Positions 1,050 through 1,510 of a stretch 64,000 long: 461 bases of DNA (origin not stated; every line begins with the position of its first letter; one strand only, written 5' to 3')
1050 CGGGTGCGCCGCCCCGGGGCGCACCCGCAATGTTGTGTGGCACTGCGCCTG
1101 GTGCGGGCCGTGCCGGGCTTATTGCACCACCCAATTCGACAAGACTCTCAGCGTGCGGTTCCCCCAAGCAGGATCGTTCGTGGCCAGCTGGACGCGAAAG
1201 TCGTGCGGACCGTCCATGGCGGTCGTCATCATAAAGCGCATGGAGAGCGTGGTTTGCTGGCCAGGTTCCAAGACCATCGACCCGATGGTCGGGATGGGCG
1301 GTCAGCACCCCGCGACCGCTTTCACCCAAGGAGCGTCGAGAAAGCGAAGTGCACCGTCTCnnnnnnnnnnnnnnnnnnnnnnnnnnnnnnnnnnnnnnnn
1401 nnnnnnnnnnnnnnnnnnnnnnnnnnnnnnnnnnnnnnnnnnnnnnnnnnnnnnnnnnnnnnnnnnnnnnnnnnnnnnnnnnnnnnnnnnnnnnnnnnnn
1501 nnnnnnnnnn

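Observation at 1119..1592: Single in-frame TGA at the conserved Cys motif of a DUF1573-like lipoprotein: selenocysteine candidate or very recent pseudogene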

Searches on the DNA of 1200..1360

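Call 77: search_rna_families(source=window, start=1200, end=1360, threshold=evalue, max_evalue=10, show_alignments=2)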
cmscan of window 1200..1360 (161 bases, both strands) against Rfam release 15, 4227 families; matches with E-value up to 10: 2.
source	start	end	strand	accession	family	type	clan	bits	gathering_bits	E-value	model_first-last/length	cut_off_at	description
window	1236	1265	+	RF01297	sR40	Gene; snRNA; snoRNA; CD-box;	-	12.9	50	1.9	1-61/61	no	Small nucleolar RNA sR40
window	1274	1293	-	RF01109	SBRMV1_UPD-PKd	Cis-reg;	-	12.9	33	8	1-21/21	no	Pseudoknot of upstream pseudoknot domain (UPD) of the 3'UTR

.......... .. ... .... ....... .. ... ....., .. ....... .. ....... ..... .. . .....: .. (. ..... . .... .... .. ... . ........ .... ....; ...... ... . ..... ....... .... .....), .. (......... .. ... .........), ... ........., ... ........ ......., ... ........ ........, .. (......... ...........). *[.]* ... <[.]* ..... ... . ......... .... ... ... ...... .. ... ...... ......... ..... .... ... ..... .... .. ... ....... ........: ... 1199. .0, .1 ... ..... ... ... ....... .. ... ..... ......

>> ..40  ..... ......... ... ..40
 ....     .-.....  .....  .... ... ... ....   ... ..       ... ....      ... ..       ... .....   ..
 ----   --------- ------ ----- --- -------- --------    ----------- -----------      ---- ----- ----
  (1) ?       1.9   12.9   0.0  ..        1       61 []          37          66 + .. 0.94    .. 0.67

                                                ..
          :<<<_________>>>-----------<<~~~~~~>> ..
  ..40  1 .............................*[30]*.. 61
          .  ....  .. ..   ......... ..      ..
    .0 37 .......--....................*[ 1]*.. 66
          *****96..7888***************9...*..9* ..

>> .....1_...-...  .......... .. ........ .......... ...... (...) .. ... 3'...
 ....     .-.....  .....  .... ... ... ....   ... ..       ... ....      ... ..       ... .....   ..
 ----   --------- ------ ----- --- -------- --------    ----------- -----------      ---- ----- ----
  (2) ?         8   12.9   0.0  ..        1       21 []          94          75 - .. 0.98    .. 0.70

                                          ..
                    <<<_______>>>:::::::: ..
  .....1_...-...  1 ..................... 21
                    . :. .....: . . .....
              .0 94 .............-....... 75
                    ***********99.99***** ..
